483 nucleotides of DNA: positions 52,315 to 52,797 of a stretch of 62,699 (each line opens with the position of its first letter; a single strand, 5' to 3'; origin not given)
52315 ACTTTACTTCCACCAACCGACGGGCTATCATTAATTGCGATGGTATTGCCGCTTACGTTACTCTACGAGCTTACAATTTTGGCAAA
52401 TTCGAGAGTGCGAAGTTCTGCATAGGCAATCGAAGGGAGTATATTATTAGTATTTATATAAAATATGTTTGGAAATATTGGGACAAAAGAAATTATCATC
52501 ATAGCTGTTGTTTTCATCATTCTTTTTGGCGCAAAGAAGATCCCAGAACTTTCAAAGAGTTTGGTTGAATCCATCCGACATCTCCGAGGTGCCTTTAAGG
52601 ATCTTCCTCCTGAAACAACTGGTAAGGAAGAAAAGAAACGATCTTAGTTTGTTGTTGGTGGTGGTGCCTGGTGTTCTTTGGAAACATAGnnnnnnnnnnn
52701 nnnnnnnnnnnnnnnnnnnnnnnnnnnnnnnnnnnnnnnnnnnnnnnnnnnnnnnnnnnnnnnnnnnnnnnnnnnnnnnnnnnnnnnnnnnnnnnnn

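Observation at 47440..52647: Operon coupling a Tat-signal protein and a giant signal-less repeat protein to tatC/tatA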

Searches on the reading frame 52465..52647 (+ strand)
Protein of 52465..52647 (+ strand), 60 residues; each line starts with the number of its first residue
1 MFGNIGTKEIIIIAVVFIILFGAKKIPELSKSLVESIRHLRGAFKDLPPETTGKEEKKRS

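Call 3: search_protein_families(library=pfam, proteins=[window:52465-52647:+], max_evalue=0.1)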
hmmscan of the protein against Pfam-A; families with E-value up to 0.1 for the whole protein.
window:52465-52647:+ (60 aa): 1 family
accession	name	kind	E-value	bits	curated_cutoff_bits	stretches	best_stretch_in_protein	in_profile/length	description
PF02416.21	TatA_B_E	-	9e-14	50.9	21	1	5-52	1-48/53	mttA/Hcf106 family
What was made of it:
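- Checked: tatA: 52465-52647, PF02416, E 9e-14 (call 3).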

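Call 6: search_protein_families(library=ncbifam, proteins=[window:52465-52647:+], max_evalue=1)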
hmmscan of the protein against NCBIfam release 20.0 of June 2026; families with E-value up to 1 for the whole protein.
window:52465-52647:+ (60 aa): 21 families
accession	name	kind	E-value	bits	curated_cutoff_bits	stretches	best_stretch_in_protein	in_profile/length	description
NF001854.0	PRK00575.1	equivalog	6.1e-13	49.3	72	1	2-57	1-56/94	Sec-independent protein translocase subunit TatA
NF011430.0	PRK14861.1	subfamily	1.1e-12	47.2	62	1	1-58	1-58/61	twin arginine translocase protein A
TIGR01411.1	tatAE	subfamily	8.5e-12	44.5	53.9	1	5-47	2-44/47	twin-arginine translocase TatA/TatE family subunit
NF011429.0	PRK14857.1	equivalog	1.9e-08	34.6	77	1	2-51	4-52/91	TatA/E family twin arginine-targeting protein translocase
TIGR01410.1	tatB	equivalog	9.6e-08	32.5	56.5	1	4-47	2-45/80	Sec-independent protein translocase protein TatB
NF002377.0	PRK01371.1-4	equivalog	6.5e-06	26.5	96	1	2-42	2-41/119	sec-independent translocase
NF002500.0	PRK01833.1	equivalog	9.1e-06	25.9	115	1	3-46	2-45/74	Sec-independent protein translocase subunit TatA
NF002922.0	PRK03554.1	equivalog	1.7e-05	25.3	125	1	3-48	2-47/89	Sec-independent protein translocase subunit TatA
NF047942.1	TatA_Rickett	exception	2e-05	24.1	90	1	5-46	3-44/45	twin-arginine translocase TatA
NF047941.1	TatB_Rickett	equivalog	2.9e-05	24.2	75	1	1-36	1-35/84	Sec-independent protein translocase subunit TatB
NF001681.0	PRK00442.1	equivalog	3.3e-05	24.6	102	1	7-47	6-46/92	twin-arginine translocase TatA/TatE family subunit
NF003396.0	PRK04598.1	equivalog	4.5e-05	23.8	121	1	3-50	2-49/81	Sec-independent protein translocase subunit TatA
NF002375.0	PRK01371.1-2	equivalog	6.1e-05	23.3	137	1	4-35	3-34/137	sec-independent translocase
NF002374.0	PRK01371.1-1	equivalog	9.2e-05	22.9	162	1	1-42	1-42/152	sec-independent translocase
NF001940.0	PRK00720.1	equivalog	0.00087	19.3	83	1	9-58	8-57/78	twin-arginine translocase TatA/TatE family subunit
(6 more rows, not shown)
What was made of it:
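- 52465..52647 (+): tatA (60 aa). There is no tatB, so this is a minimal TatAC system. NCBIfam TatA models (calls 3, 6).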
